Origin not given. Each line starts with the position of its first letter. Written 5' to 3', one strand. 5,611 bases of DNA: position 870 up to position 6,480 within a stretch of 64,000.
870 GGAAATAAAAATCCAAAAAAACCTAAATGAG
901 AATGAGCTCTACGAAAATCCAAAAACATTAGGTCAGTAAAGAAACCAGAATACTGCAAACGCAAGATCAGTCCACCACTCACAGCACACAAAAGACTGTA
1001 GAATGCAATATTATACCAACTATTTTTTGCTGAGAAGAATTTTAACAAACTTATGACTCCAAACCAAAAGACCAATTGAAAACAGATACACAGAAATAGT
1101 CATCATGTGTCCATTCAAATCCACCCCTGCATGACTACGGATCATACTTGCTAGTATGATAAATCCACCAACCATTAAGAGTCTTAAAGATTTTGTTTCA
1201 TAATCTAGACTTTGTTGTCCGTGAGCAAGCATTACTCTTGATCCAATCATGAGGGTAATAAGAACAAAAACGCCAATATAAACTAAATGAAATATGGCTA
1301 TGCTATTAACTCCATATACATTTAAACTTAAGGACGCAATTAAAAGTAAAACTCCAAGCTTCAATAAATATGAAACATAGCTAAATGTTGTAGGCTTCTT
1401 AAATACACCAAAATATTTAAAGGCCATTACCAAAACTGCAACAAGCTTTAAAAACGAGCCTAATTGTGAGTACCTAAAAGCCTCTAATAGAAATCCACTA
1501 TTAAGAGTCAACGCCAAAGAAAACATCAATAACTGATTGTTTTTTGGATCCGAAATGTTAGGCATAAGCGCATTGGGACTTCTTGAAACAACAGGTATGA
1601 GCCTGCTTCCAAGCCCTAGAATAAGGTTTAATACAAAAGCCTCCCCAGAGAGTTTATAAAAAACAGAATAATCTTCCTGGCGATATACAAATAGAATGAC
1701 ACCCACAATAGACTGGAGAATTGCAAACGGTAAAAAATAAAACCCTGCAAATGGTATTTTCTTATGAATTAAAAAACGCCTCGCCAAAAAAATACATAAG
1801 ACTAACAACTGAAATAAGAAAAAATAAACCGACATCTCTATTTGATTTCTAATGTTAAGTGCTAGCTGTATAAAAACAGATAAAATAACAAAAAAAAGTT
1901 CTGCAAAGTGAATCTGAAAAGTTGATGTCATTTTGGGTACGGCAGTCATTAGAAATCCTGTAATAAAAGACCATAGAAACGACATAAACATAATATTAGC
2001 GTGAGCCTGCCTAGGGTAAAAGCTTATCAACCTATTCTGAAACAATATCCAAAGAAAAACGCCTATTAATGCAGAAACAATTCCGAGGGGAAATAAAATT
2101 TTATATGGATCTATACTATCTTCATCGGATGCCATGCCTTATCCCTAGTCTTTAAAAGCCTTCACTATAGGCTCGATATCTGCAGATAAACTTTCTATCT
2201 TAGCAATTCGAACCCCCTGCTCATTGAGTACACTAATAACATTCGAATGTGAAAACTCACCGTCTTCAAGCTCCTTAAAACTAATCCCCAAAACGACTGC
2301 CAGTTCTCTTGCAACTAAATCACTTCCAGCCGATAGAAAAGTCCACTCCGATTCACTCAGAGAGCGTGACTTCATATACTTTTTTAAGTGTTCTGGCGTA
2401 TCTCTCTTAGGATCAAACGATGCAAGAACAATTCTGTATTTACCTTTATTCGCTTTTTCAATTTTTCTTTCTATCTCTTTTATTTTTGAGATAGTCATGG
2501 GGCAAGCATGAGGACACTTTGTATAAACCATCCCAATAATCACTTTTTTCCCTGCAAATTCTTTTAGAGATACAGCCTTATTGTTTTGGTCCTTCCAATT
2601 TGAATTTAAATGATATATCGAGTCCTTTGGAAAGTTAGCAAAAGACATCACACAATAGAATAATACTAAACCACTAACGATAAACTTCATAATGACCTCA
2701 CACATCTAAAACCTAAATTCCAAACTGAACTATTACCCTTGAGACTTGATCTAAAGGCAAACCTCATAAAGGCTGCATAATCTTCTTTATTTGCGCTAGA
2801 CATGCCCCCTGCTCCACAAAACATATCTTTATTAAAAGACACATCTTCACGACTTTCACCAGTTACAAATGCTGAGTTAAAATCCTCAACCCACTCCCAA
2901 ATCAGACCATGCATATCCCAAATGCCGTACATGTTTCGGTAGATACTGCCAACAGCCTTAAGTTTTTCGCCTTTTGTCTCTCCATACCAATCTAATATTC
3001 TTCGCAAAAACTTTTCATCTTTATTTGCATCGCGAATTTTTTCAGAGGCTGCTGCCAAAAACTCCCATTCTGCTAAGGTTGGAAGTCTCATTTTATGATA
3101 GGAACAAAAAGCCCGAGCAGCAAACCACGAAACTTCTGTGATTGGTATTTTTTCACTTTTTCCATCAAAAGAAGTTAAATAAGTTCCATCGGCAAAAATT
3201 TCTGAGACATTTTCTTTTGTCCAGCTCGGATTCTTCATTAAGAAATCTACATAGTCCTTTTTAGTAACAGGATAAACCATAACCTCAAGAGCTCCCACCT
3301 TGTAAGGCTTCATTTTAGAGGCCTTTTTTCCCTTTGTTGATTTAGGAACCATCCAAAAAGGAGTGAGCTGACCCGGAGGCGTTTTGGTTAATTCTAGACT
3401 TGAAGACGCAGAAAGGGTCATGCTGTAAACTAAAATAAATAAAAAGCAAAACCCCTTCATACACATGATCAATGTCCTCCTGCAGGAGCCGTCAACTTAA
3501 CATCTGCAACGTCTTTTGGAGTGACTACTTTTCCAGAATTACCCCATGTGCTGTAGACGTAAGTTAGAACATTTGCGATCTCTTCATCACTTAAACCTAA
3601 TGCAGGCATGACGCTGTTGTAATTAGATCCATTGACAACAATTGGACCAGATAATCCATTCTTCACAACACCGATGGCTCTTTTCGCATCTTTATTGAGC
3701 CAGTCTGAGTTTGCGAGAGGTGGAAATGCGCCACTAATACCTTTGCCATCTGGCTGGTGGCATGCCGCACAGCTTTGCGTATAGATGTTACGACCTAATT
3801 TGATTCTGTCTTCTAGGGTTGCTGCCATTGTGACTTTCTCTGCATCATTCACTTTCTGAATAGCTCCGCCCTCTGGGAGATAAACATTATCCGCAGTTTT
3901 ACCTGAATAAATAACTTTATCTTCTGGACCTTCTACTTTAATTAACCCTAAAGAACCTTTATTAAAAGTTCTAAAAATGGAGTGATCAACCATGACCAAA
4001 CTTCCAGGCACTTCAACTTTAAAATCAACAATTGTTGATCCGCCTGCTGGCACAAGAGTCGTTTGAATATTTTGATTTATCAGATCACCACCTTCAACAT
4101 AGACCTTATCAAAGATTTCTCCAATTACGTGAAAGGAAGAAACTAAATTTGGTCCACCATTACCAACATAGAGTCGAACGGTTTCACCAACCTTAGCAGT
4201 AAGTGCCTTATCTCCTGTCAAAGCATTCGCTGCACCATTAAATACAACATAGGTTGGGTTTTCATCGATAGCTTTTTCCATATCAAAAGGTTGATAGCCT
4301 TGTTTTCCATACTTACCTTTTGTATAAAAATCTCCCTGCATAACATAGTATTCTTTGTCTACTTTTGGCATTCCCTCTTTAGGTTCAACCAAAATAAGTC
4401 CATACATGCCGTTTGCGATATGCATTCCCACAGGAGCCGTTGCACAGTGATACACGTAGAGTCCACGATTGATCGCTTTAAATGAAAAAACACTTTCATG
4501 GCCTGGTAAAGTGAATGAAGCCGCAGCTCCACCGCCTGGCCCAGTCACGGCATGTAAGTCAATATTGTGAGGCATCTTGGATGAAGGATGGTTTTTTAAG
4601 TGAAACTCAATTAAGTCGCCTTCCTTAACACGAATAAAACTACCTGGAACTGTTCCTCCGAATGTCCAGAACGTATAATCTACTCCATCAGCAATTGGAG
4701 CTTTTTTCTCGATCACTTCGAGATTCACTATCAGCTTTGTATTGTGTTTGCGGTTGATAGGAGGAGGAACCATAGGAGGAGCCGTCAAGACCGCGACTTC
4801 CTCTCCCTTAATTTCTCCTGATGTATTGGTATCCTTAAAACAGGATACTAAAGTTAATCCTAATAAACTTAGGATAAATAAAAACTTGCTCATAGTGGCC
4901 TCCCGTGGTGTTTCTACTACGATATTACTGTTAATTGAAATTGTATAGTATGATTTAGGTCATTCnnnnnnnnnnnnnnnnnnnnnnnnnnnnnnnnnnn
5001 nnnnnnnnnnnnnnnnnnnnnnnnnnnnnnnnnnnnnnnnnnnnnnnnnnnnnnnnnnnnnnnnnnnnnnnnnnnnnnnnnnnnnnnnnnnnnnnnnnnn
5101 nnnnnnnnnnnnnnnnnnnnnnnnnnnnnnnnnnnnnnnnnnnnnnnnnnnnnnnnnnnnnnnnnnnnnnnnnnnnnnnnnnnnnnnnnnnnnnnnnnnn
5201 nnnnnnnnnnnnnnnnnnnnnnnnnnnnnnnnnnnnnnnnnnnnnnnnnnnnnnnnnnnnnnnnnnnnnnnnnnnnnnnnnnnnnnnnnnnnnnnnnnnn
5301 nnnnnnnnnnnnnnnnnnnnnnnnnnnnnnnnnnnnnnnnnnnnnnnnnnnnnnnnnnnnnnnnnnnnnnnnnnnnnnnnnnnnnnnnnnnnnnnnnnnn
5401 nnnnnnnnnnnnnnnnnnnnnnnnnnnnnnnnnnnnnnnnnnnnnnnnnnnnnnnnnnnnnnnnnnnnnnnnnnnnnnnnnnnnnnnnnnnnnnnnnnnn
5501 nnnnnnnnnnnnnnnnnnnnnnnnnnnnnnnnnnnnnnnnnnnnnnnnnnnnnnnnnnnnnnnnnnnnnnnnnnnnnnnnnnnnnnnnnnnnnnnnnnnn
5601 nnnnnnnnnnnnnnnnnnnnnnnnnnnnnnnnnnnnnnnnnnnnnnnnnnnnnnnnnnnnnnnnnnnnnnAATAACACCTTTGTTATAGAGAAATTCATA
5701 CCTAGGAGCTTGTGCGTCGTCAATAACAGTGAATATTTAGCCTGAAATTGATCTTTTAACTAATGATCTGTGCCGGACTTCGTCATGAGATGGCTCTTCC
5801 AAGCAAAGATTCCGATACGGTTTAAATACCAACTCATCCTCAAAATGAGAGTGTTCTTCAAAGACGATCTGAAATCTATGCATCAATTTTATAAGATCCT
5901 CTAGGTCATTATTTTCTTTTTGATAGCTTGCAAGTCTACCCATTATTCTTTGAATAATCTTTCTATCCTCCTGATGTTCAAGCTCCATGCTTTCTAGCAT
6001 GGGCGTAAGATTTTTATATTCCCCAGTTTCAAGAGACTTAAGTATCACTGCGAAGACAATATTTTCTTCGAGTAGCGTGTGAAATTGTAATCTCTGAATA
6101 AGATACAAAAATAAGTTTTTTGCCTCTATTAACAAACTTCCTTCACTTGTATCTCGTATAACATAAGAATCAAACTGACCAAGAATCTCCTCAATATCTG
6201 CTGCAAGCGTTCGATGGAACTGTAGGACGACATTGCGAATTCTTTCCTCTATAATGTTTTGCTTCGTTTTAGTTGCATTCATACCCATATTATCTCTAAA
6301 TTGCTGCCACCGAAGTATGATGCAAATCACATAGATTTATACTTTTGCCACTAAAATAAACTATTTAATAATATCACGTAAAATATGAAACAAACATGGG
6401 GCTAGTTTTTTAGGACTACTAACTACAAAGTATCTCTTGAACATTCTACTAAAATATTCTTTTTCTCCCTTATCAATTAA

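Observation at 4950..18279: A four-site Crp/Fnr-type regulon motif (ATGAy-N4-rTCAT) linking nirK, nor, nrdJ and hemN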

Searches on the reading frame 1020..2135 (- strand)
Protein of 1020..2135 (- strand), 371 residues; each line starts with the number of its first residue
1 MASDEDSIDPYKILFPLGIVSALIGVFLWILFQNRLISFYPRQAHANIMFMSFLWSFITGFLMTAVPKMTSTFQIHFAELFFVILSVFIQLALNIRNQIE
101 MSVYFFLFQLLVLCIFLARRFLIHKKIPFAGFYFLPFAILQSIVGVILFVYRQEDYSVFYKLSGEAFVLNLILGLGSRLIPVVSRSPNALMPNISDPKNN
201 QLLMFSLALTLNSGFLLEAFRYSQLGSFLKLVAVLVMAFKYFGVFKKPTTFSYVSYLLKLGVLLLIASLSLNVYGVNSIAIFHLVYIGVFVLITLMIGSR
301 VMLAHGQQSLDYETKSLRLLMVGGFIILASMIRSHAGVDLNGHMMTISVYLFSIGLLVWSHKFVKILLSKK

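Call 10: search_protein_families(library=pfam, proteins=[window:1020-2135:-])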
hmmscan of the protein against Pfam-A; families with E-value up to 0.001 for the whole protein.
window:1020-2135:- (371 aa): 1 family
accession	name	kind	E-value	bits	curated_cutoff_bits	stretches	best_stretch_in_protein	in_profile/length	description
PF05940.17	NnrS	-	6.1e-30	105.2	28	1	10-370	6-370/371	NnrS protein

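Call 51: find_encoding_contigs(protein=window:1020-2135:-, flank=10000, max_places=2)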
Protein window:1020-2135:- (371 aa): 2 contigs read that carry it; 2 places shown.
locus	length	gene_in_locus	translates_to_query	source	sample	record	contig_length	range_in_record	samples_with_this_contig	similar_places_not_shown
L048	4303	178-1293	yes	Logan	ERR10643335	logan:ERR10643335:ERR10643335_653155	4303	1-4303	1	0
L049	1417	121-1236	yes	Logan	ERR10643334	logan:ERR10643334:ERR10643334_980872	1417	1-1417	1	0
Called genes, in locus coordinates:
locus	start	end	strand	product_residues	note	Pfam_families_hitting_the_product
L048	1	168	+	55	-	?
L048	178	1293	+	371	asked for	PF05940:NnrS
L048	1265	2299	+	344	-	-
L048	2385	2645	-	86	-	PF00403:HMA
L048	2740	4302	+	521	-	?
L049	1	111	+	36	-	?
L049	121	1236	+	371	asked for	PF05940:NnrS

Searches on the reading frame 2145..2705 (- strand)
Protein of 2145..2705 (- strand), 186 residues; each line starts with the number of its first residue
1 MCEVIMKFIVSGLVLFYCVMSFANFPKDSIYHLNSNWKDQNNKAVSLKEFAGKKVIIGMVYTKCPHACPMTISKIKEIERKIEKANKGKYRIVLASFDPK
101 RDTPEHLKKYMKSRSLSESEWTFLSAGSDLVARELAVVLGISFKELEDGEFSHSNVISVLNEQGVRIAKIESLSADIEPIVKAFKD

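Call 10: search_protein_families(library=pfam, proteins=[window:2145-2705:-])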
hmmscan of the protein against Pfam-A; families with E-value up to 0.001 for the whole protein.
window:2145-2705:- (186 aa): 3 families
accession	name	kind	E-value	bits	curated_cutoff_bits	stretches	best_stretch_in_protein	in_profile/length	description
PF02630.20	SCO1-SenC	-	1.2e-18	67.8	22.8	1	39-164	8-132/134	SCO1/SenC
PF08534.16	Redoxin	-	0.00023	21.4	26.6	1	39-137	15-104/148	Redoxin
PF00578.27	AhpC-TSA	-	0.00045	20.6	26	1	38-137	11-100/124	AhpC/TSA family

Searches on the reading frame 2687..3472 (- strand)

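Call 10: search_protein_families(library=pfam, proteins=[window:2687-3472:-])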
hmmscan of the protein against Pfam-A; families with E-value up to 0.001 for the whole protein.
window:2687-3472:- (261 aa): 1 family
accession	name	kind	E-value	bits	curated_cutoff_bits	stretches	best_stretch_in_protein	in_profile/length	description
PF03781.23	FGE-sulfatase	-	1.4e-27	97.5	23.3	1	47-259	22-255/255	Sulfatase-modifying factor enzyme 1-like domain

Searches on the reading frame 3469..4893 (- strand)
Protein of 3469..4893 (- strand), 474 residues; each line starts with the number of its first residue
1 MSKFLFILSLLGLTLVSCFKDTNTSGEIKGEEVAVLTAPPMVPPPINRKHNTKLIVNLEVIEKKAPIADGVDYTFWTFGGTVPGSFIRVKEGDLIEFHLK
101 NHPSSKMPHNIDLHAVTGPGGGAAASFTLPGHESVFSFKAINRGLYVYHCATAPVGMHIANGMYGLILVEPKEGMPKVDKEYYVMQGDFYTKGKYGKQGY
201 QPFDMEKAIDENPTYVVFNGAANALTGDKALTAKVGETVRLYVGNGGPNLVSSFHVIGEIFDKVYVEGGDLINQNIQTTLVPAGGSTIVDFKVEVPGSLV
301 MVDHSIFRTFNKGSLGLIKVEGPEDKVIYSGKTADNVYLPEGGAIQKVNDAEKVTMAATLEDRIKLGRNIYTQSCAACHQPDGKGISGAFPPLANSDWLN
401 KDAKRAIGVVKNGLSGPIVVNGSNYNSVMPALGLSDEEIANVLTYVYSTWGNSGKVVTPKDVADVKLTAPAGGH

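Call 9: search_protein_families(library=pfam, proteins=[window:3469-4893:-])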
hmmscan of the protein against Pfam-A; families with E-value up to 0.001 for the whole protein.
window:3469-4893:- (474 aa): 5 families
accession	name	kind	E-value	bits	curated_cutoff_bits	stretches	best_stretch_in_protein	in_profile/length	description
PF00034.26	Cytochrom_C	-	2.4e-12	48.5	21.3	1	365-450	2-90/90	Cytochrome c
PF07732.21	Cu-oxidase_3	-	4.1e-11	43.4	21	1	62-173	4-118/119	Multicopper oxidase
PF13442.11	Cytochrome_CBB3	-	1.1e-09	38.9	27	1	364-446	3-68/68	Cytochrome C oxidase, cbb3-type, subunit III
PF07731.20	Cu-oxidase_2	-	4.2e-09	36.7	20.4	0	84-172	32-136/137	Multicopper oxidase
PF00127.26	Copper-bind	-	0.00014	22.6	21.2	0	86-170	18-99/99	Copper binding proteins, plastocyanin/azurin family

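Call 31: search_protein_families(library=ncbifam, proteins=[window:3469-4893:-], max_evalue=0.001)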
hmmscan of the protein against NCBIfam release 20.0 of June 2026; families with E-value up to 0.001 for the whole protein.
window:3469-4893:- (474 aa): 7 families
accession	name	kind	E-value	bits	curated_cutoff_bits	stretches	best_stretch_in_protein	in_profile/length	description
TIGR02376.1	Cu_nitrite_red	equivalog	3.9e-107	358.4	296.3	1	35-333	9-323/326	copper-containing nitrite reductase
TIGR00782.1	ccoP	equivalog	6.4e-08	32.3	179.95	1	365-450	108-193/285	cytochrome-c oxidase, cbb3-type subunit III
TIGR03388.1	ascorbase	equivalog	2.8e-07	29.6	614.8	1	68-198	15-151/542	L-ascorbate oxidase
TIGR01480.1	copper_res_A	subfamily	1.1e-06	27.5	478.95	1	69-189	60-181/593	copper resistance system multicopper oxidase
NF011054.0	PRK14486.1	equivalog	0.00014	21.4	447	1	354-448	205-289/294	putative bifunctional cbb3-type cytochrome c oxidase subunit II/cytochrome c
NF050122.1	bc1_QcrC_actin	exception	0.00035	20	200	1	342-388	19-65/253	cytochrome bc1 complex diheme cytochrome c subunit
TIGR03874.1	4cys_cytochr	equivalog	0.00086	19.1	161.75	0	368-446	37-105/143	c-type cytochrome, methanol metabolism-related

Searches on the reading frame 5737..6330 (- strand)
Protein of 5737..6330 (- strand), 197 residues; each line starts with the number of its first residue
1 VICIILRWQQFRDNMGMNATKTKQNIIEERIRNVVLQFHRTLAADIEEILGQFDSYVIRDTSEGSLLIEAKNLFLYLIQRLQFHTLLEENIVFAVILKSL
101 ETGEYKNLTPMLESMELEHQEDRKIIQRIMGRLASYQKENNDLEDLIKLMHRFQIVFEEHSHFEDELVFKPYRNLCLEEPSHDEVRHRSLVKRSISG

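Call 9: search_protein_families(library=pfam, proteins=[window:5737-6330:-])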
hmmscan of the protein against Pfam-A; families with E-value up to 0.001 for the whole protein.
window:5737-6330:- (197 aa): 1 family
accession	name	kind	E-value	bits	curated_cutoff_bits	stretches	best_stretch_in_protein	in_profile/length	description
PF01814.28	Hemerythrin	-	1.2e-10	42.4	25.3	1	34-169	5-124/127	Hemerythrin HHE cation binding domain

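Call 31: search_protein_families(library=ncbifam, proteins=[window:5737-6330:-], max_evalue=0.001)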
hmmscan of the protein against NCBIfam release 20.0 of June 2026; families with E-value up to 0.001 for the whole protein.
window:5737-6330:- (197 aa): 1 family
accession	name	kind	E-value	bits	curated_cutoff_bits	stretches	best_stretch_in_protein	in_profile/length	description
TIGR03652.1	FeS_repair_RIC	equivalog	1.2e-07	31.7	204.7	1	18-170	59-214/216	iron-sulfur cluster repair di-iron protein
